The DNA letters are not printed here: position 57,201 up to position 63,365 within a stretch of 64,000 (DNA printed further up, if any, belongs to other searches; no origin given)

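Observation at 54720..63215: Three-gene cell-surface module: giant pilin-like/IPT-TIG protein plus two thrombospondin-type-3-repeat membrane proteins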

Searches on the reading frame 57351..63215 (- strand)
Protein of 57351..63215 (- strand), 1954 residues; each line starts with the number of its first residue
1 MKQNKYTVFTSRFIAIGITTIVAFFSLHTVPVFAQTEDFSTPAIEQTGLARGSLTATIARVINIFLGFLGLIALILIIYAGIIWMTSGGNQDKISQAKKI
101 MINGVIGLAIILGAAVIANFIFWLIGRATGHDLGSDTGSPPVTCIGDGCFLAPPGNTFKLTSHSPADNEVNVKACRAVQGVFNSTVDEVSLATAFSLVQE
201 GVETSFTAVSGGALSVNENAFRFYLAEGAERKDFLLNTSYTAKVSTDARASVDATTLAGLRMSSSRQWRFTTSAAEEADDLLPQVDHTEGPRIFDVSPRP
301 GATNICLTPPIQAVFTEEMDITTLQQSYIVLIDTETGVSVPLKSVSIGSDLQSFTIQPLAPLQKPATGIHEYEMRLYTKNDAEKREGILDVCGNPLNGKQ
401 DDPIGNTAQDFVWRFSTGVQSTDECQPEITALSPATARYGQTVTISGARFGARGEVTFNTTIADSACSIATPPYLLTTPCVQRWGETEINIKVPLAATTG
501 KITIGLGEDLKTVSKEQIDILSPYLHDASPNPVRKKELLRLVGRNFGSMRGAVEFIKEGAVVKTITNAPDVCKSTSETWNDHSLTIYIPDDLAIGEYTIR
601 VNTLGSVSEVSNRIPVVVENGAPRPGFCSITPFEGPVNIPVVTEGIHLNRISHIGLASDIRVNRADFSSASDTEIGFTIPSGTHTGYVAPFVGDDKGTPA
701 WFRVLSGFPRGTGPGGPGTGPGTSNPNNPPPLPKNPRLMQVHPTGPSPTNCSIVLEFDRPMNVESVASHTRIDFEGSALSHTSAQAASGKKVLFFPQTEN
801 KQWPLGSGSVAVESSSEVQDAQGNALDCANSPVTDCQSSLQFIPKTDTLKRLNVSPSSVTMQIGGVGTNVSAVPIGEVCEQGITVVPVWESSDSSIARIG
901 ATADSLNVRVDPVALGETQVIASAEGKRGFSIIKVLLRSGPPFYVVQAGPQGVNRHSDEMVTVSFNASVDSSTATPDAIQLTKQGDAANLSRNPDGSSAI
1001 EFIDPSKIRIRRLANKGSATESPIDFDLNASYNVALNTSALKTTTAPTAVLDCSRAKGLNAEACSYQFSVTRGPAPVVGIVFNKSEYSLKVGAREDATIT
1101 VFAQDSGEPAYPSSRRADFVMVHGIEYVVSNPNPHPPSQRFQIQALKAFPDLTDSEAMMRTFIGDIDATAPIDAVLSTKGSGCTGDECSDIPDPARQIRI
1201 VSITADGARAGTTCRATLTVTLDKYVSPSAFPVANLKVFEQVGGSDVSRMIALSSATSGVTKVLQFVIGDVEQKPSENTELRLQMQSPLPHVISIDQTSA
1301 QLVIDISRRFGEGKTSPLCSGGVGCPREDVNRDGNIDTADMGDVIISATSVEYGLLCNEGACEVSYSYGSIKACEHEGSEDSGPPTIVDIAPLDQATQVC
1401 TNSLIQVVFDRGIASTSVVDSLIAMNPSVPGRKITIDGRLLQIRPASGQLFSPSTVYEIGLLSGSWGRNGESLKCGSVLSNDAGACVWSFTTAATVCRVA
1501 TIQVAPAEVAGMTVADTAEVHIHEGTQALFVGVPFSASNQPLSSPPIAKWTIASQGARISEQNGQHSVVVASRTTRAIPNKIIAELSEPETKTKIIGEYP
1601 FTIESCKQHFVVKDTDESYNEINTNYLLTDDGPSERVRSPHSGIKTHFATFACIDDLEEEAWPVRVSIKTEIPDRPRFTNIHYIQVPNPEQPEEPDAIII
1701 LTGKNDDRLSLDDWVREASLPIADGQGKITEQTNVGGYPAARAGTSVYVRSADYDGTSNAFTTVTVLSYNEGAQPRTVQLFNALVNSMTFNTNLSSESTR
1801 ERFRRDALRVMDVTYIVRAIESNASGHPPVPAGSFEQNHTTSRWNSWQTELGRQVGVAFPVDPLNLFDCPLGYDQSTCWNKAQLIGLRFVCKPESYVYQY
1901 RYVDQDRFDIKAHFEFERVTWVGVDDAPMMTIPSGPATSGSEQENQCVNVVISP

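Call 3: search_protein_families(library=pfam, proteins=[window:57351-63215:-], max_evalue=0.1)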
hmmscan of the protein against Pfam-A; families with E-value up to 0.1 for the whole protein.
window:57351-63215:- (1954 aa): 4 families
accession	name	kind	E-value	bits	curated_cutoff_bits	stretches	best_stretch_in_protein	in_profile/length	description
PF13205.12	Big_5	-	1.7e-30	106.3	23.6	3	288-364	2-75/105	Bacterial Ig-like domain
PF18895.5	T4SS_pilin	-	5.8e-08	33.1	26.6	1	53-121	4-71/71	Type IV secretion system pilin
PF01833.30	TIG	-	0.00053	20.4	20.9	1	427-497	1-60/84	IPT/TIG domain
PF04956.18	TrbC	-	0.0018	18.9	27.9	1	16-121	12-98/98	TrbC/VIRB2 pilin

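Call 4: search_protein_families(library=ncbifam, proteins=[window:57351-63215:-], max_evalue=0.1)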
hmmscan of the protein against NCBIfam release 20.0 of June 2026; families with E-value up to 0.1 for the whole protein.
window:57351-63215:- (1954 aa): 3 families
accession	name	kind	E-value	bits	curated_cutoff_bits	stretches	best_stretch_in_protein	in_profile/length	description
NF045849.1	ICE_MMCAP2_0565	equivalog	9.5e-06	25.2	40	1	56-121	11-76/80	Mbov_0395 family pilin-like conjugal transfer protein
NF058597.1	CoaZ_rpt_PGGG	domain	0.0083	16.2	30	1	426-461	2-40/88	choice-of-anchor Z repeating domain-containing protein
NF047765.1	LIC_13387_fam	subfamily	0.038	13.7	33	1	13-124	2-116/131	LIC_13387 family protein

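Call 8: find_related_loci(query=window:57351-63215:-, collection=genome_contigs, flank=10000)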
Query window:57351-63215:- (1954 aa) in genome_contigs; peptide patterns used: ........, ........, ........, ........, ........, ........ (x = any residue, [..] = any of these).
21 stretches matched a pattern, but none encodes a relative of the query by tblastn (E <= 1e-3).

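Call 9: find_homologous_proteins(query=window:57351-63215:-)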
Query window:57351-63215:- (1954 aa): 56 proteins with E <= 0.001 among 8000 candidates.
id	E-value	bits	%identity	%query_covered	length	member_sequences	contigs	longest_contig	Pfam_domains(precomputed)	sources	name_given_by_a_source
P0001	0.0e+0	4438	100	100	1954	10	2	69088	PF13205.13,PF18895.6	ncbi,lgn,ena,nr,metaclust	ncbi:MAG: hypothetical protein UV70_C0002G0068 [Parcubacteria group bacterium GW2011_GWA2_43_13]|nr:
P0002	0.0e+0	3185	71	99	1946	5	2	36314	PF13205.13,PF18895.6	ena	-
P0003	0.0e+0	1506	39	77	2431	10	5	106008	PF13205.13,PF18895.6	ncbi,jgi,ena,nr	ncbi:MAG: hypothetical protein HOJ15_02055 [Candidatus Jacksonbacteria bacterium]|nr:hypothetical pr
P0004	4.3e-102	361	32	31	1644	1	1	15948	PF13205.13,PF01833.31,PF18895.6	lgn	-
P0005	2.8e-93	331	30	32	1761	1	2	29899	PF13205.13,PF01833.31,PF18895.6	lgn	-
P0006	2.3e-79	285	29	32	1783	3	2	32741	PF13205.13,PF01833.31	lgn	-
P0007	3.6e-55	205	28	35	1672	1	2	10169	PF13205.13,PF01833.31,PF18895.6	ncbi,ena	ncbi:MAG: IPT/TIG domain-containing protein [Patescibacteria group bacterium]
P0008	1.6e-45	173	26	11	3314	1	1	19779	PF13205.13,PF01833.31,PF18895.6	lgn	-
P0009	2.6e-44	169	26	33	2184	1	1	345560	PF13205.13,PF01833.31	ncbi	-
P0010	2.9e-44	169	32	13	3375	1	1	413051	PF13205.13,PF01833.31,PF13948.12,PF00092.35,PF18895.6,PF13519.13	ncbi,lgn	-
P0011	4.0e-43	165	45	6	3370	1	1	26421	PF13205.13,PF01833.31,PF17957.8,PF18895.6,PF14870.13,PF15902.13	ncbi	-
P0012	7.0e-43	164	27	31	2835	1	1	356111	PF13205.13,PF18895.6,PF18998.7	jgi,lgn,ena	-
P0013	2.8e-41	159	30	9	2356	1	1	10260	PF13205.13,PF01833.31,PF18895.6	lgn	-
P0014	1.8e-40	156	52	5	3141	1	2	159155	PF13205.13,PF01833.31,PF18895.6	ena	-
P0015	2.9e-39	152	52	4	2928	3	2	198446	PF13205.13,PF01833.31,PF17957.8,PF18895.6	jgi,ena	-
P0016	3.9e-39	152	47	5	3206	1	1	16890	PF13205.13,PF01833.31,PF13948.12,PF18895.6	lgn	-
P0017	1.8e-38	150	48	3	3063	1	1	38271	PF25174.2,PF17963.8,PF01833.31,PF00404.25,PF17892.8,PF18895.6,PF21783.3,PF23414.2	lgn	-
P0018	5.8e-38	148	51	4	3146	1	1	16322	PF13205.13,PF01833.31,PF17957.8,PF18895.6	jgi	jgi:hypothetical protein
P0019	1.2e-37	147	44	5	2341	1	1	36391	PF13205.13,PF07953.21,PF01833.31,PF17957.8,PF13385.14,PF18895.6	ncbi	ncbi:MAG: LamG-like jellyroll fold domain-containing protein [Parcubacteria group bacterium]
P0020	5.1e-36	142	53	4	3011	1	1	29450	PF13205.13,PF01833.31,PF17957.8,PF18895.6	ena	-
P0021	6.9e-36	141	39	8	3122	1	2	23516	PF13205.13,PF01833.31,PF01229.23,PF18895.6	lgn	-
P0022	3.7e-35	139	37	10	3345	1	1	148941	PF13205.13,PF01833.31,PF17957.8,PF13385.14,PF18895.6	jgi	-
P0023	1.3e-33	134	24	11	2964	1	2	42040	PF13205.13,PF01833.31,PF17957.8,PF18895.6,PF13620.13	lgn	-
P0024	1.4e-33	134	25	9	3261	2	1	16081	PF13205.13,PF01833.31,PF13948.12,PF17957.8,PF18895.6,PF13620.13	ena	-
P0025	3.0e-33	132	36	10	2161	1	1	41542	PF13205.13,PF01833.31,PF18895.6,PF00041.28,PF16656.12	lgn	-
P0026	6.9e-32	128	42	6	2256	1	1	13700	PF13205.13,PF01833.31,PF18895.6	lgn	-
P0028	2.2e-29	120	24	22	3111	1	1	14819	PF13205.13,PF01833.31,PF13948.12,PF00092.35,PF18895.6,PF13519.13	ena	-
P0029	4.7e-28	115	44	6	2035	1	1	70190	PF13205.13,PF01833.31,PF18895.6,PF00041.28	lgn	-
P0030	1.5e-27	114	53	5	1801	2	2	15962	PF01833.31,PF18895.6,PF00041.28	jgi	jgi:hypothetical protein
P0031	1.7e-26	110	44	6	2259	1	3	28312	PF13205.13,PF01833.31,PF18895.6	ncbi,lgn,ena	ncbi:MAG: hypothetical protein AAB797_00880 [Patescibacteria group bacterium]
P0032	2.3e-26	110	45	6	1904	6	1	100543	PF13205.13,PF01833.31,PF18895.6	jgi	-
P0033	3.6e-26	109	47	6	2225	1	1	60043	PF13205.13,PF01833.31,PF18895.6,PF00041.28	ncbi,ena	-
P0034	5.1e-26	108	53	4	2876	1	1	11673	PF01833.31,PF00092.35,PF18895.6,PF13519.13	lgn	-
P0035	9.6e-26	108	47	4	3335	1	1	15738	PF13205.13,PF01833.31,PF18895.6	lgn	-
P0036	9.6e-26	108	51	5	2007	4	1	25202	PF13205.13,PF01833.31,PF18895.6,PF00041.28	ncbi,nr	ncbi:MAG TPA: IPT/TIG domain-containing protein [Candidatus Saccharimonadales bacterium]|nr:IPT/TIG 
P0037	3.5e-25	106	50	5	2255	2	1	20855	PF13205.13,PF01833.31,PF18895.6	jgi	jgi:hypothetical protein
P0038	4.6e-25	105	44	6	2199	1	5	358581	PF13205.13,PF01833.31,PF18895.6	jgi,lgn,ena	-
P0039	5.9e-25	105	44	6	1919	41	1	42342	PF13205.13,PF01833.31,PF18895.6,PF00041.28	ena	-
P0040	3.8e-24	102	29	22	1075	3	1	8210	PF13205.13,PF18895.6,PF02368.25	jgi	-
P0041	4.5e-24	102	44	6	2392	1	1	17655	PF13205.13,PF01833.31,PF18895.6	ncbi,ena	-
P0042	1.4e-23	100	37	11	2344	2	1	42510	PF13205.13,PF13385.14,PF18895.6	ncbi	ncbi:MAG: LamG-like jellyroll fold domain-containing protein [Patescibacteria group bacterium]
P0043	8.9e-23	98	44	5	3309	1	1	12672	PF07691.18,PF13205.13,PF01833.31,PF18895.6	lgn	-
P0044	4.7e-21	92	38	9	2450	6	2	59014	PF13205.13,PF01833.31,PF18895.6,PF00041.28,PF16656.12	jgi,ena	-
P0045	5.9e-21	92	38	9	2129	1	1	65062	PF13205.13,PF01833.31,PF18895.6,PF00041.28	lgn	-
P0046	7.2e-21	91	32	8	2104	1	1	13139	PF13205.13,PF18895.6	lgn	-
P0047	1.5e-20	90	46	6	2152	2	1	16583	PF13205.13,PF01833.31,PF18895.6,PF00041.28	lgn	-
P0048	1.5e-18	84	43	7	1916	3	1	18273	PF13205.13,PF01833.31,PF18895.6,PF00041.28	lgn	-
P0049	2.5e-18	83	49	5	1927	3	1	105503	PF13205.13,PF01833.31,PF18895.6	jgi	-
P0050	4.5e-18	82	39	7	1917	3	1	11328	PF13205.13,PF01833.31,PF18895.6,PF00041.28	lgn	-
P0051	1.5e-17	80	44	5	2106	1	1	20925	PF13205.13,PF01833.31,PF18895.6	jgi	-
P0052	2.5e-17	80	41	7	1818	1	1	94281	PF13205.13,PF18895.6,PF00041.28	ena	-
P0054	2.8e-13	66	57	4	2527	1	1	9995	PF13205.13,PF01833.31,PF13948.12,PF18895.6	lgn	-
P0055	4.5e-8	49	36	5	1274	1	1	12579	PF22352.3,PF00801.27,PF18895.6,PF18911.7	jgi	jgi:PKD repeat protein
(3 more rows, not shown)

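Call 11: find_encoding_contigs(protein=P0002, flank=10000, max_places=3)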
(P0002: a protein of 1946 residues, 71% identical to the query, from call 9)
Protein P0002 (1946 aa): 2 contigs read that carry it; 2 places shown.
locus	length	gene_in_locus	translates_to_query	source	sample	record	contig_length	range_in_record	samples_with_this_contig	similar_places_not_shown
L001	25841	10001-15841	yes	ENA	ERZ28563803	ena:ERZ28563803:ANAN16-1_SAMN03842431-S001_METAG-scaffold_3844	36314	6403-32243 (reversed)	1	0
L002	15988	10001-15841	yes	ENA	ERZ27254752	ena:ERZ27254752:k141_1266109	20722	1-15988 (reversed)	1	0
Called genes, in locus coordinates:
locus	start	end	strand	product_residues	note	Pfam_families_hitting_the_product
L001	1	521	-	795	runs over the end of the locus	PF17757:UvrB_inter, PF02559:CarD_TRCF_RID, PF04851:ResIII, PF00270:DEAD, PF00271:Helicase_C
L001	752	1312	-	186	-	PF01195:Pept_tRNA_hydro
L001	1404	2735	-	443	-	PF00009:GTP_EFTU (faint), PF00071:Ras (faint), PF01926:MMR_HSR1, PF02421:FeoB_N, PF01926:MMR_HSR1, PF02421:FeoB_N, PF04548:AIG1 (weak), PF14714:KH_dom-like, +4 more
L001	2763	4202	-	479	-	PF03816:LytR_cpsA_psr, PF13399:LytR_C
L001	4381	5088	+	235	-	PF10502:Peptidase_S26, PF00717:Peptidase_S24 (weak)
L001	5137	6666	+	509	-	PF13393:tRNA-synt_His, PF00587:tRNA-synt_2b, PF03129:HGTP_anticodon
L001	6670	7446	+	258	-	PF00710:Asparaginase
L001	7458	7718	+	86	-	PF17763:Asparaginase_C (weak)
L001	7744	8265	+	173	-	-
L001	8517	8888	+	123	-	PF01850:PIN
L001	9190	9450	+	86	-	PF01165:Ribosomal_S21 (weak)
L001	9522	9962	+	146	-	PF09424:YqeY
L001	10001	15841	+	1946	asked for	PF18895:T4SS_pilin, PF13205:Big_5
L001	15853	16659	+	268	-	PF18884:TSP3_bac (faint)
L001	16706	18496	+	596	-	-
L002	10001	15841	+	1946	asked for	PF18895:T4SS_pilin, PF13205:Big_5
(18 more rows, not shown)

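Call 12: find_encoding_contigs(protein=P0003, flank=10000, max_places=3)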
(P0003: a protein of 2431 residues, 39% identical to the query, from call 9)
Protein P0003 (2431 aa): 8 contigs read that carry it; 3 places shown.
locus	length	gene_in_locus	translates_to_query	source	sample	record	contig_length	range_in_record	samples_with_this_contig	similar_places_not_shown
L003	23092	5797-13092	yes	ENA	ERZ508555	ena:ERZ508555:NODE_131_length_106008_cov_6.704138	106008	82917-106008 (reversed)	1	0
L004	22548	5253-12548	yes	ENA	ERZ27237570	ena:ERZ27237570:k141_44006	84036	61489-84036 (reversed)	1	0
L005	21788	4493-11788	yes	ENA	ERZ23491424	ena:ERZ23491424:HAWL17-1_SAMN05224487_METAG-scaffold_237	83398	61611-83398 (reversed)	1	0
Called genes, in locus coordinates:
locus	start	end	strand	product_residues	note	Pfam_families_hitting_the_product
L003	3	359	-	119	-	?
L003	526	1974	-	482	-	PF03816:LytR_cpsA_psr, PF13399:LytR_C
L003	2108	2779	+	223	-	PF10502:Peptidase_S26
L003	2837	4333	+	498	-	PF00152:tRNA-synt_2 (faint), PF13393:tRNA-synt_His, PF00587:tRNA-synt_2b, PF03129:HGTP_anticodon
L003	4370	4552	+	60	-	-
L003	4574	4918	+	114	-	PF11969:DcpS_C, PF01230:HIT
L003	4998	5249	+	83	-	PF01165:Ribosomal_S21 (weak)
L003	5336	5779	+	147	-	PF09424:YqeY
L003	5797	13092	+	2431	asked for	PF18895:T4SS_pilin, PF13205:Big_5 (weak)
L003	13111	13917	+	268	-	-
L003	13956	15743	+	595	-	-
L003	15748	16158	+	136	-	PF02130:YbeY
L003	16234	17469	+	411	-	PF11104:PilM_2 (faint), PF14450:FtsA (weak), PF02491:SHS2_FTSA, PF06723:MreB_Mbl, PF14450:FtsA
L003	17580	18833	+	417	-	PF00091:Tubulin, PF12327:FtsZ_C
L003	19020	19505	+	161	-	PF22811:Zn_ribbon_NrdR, PF03477:ATP-cone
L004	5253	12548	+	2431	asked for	PF18895:T4SS_pilin, PF13205:Big_5 (weak)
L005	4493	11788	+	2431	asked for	PF18895:T4SS_pilin, PF13205:Big_5 (weak)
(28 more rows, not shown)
